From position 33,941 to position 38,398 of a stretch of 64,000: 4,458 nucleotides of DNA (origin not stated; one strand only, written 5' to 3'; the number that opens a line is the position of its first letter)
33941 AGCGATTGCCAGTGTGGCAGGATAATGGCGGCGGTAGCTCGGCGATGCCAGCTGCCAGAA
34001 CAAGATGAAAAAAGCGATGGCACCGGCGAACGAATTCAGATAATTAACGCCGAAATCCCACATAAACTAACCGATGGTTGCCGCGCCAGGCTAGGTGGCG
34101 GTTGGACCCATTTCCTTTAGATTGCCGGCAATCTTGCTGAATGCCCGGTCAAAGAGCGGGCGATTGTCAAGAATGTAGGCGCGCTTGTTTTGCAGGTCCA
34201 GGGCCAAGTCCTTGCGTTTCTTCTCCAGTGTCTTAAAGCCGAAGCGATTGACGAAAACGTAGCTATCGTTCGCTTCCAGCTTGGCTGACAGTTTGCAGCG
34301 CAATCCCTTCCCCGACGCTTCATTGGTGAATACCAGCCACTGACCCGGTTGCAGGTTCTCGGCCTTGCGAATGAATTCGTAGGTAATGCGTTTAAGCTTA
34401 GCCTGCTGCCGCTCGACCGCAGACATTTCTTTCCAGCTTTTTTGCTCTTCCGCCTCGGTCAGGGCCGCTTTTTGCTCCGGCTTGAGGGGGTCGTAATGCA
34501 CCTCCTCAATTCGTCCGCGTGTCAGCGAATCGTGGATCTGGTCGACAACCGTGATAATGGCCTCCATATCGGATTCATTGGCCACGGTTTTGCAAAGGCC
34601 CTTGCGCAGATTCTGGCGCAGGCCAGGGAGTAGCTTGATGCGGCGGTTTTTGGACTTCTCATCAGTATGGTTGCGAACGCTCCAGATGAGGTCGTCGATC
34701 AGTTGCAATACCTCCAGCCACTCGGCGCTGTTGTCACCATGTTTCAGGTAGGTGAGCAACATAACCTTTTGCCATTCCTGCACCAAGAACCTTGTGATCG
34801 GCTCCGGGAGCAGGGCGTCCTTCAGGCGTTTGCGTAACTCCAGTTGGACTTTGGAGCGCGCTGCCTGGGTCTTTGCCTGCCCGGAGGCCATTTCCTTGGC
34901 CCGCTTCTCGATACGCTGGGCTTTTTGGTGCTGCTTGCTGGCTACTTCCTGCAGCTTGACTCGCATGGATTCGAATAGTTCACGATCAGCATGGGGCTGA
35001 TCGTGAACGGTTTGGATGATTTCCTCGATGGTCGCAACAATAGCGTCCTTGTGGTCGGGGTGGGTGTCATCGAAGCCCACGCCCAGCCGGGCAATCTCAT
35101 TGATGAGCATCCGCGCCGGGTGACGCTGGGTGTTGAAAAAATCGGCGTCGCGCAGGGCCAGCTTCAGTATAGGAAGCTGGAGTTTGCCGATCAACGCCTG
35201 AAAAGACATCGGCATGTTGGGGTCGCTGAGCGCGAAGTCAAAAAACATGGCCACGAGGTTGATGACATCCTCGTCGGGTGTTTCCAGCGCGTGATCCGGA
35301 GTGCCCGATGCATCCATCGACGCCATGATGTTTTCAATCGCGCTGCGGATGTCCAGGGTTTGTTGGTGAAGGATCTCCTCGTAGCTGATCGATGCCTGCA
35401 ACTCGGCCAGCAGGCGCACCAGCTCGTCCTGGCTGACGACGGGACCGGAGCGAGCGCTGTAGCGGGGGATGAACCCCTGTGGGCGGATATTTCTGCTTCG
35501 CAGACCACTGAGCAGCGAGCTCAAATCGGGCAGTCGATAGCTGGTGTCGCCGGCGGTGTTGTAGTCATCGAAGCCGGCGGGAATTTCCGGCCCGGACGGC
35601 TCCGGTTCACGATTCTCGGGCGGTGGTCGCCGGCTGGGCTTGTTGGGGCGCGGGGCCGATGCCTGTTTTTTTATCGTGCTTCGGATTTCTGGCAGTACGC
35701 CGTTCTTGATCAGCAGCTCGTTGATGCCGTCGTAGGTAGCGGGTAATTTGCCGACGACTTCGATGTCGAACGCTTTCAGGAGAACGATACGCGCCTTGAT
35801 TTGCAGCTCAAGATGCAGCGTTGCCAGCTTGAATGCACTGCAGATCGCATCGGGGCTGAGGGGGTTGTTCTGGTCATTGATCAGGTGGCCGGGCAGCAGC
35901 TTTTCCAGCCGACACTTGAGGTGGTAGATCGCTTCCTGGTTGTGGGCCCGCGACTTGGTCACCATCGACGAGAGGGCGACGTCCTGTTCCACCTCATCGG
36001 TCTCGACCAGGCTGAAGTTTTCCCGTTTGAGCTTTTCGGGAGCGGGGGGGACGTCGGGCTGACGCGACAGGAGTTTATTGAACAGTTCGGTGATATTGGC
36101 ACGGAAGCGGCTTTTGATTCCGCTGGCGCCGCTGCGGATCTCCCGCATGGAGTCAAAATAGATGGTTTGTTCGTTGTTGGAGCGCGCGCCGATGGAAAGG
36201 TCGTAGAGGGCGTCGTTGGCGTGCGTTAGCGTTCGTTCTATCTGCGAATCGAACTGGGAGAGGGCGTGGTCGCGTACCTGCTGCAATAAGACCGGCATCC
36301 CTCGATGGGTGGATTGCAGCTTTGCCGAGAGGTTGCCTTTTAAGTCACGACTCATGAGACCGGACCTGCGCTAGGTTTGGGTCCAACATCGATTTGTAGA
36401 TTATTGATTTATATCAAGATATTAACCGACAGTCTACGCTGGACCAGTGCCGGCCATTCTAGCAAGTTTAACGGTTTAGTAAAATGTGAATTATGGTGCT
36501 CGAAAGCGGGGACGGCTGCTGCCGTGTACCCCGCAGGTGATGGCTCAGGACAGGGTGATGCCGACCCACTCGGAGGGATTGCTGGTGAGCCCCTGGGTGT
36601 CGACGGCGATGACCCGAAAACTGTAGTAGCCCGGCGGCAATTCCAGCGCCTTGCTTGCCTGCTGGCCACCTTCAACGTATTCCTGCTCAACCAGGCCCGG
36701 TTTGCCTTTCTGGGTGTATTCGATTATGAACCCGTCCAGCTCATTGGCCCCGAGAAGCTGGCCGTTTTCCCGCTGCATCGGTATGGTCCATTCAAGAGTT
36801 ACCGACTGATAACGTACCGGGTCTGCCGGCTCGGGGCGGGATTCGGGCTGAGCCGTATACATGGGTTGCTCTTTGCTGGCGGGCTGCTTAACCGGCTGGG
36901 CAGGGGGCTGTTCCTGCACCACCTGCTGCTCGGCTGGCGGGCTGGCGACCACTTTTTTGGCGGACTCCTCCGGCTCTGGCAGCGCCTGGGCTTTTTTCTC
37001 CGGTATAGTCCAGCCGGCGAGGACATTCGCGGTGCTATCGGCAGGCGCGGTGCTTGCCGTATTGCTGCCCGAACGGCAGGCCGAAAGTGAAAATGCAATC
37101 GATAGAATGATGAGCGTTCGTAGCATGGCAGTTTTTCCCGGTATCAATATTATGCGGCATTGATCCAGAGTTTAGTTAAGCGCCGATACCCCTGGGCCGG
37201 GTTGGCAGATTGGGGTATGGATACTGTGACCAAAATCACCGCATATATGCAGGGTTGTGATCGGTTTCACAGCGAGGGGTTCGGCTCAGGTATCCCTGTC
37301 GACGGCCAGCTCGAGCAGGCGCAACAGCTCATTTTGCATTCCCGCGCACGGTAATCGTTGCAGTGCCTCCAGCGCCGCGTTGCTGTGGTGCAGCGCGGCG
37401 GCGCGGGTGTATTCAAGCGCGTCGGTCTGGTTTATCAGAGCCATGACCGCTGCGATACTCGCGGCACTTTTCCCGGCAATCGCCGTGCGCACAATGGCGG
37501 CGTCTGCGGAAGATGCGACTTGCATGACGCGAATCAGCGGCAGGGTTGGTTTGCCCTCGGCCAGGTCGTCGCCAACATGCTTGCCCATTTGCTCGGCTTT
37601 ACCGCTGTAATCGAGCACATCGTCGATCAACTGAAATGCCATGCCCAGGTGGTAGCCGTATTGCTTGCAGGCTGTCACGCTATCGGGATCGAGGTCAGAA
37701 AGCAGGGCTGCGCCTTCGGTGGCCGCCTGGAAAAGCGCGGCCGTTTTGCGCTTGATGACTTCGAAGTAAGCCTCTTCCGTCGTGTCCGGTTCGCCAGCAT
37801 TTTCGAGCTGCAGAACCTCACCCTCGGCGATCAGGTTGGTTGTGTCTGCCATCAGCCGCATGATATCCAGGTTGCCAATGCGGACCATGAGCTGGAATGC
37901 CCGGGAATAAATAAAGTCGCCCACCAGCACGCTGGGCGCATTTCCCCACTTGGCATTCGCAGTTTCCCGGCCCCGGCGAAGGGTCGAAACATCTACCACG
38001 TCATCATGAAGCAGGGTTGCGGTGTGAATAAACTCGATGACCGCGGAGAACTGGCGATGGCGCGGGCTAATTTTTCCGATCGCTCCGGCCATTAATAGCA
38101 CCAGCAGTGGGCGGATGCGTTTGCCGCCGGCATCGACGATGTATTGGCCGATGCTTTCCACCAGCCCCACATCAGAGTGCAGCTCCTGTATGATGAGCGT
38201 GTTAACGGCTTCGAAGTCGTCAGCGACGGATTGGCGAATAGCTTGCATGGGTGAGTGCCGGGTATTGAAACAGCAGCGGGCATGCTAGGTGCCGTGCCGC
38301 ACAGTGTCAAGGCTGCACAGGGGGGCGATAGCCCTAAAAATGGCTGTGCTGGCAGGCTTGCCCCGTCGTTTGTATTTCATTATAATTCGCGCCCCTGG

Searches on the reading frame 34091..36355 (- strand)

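Call 8: search_protein_families(library=ncbifam, proteins=[window:34091-36355:-], max_evalue=1e-10)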
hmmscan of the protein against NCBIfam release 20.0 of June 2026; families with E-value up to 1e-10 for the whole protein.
window:34091-36355:- (754 aa): 1 family
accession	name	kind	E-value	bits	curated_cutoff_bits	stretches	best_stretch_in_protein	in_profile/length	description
NF058594.1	PacR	exception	5.5e-62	210.3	1200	2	306-719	315-723/752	PacR family protein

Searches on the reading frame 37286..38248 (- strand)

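Call 8: search_protein_families(library=ncbifam, proteins=[window:37286-38248:-], max_evalue=1e-10)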
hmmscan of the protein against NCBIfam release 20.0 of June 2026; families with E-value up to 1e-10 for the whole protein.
window:37286-38248:- (320 aa): 16 families
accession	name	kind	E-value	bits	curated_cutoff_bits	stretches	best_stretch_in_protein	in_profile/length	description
NF008140.0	PRK10888.1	equivalog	9.1e-106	353.8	412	1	3-319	5-322/323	octaprenyl diphosphate synthase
TIGR02749.1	prenyl_cyano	equivalog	1.2e-64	218.4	383.2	1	4-318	6-320/322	solanesyl diphosphate synthase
TIGR02748.1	GerC3_HepT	equivalog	4.9e-63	213.2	456.55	1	2-311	3-310/319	heptaprenyl diphosphate synthase component II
NF040698.1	IdsA_Meth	equivalog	9.5e-60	202.5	468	1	33-319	33-327/328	short chain isoprenyl diphosphate synthase IdsA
NF041003.1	GGPP_syn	equivalog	9.4e-58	195.8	500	1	12-318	10-324/326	geranylgeranyl diphosphate synthase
NF041169.1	f2_encap_cargo4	exception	1.3e-53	182.4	450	1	26-319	34-333/334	family 2 encapsulin nanocompartment cargo protein polyprenyl transferase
NF045628.1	HxpDPsynlarge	equivalog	8.2e-48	163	500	1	13-316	6-307/311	hexaprenyl-diphosphate synthase large subunit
NF042417.1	NPPPS_Mycobact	equivalog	1.6e-47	162.2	600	1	5-318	19-333/335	nonaprenyl/(2E,6E)-farnesyl/geranylgeranyl diphosphat synthase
NF045485.1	FPPsyn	subfamily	2.5e-43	148.3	275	1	19-258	15-264/288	farnesyl diphosphate synthase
NF040789.2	gerfarn_diphsyn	equivalog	1.8e-42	145.8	560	1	2-319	5-344/345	geranylfarnesyl diphosphate synthase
NF045549.1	GGPPsyn_IdsB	equivalog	5.3e-40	137.5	475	1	39-319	62-345/346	geranylgeranyl diphosphate synthase IdsB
NF045685.1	GGPPSynCrtE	equivalog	1.1e-32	113.2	460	1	35-259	35-270/293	geranylgeranyl diphosphate synthase CrtE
NF040627.1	GFPS_Meth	equivalog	4.9e-30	104.9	600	1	33-219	31-215/285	geranylfarnesyl diphosphate synthase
NF007877.0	PRK10581.1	equivalog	3.5e-24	85.5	321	1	13-256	16-270/299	(2E,6E)-farnesyl diphosphate synthase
NF042416.1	GFPPS_Mycobact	equivalog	5.3e-22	78.3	600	1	29-302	30-331/350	bifunctional (2E,6E)-farnesyl/geranyl diphosphate synthase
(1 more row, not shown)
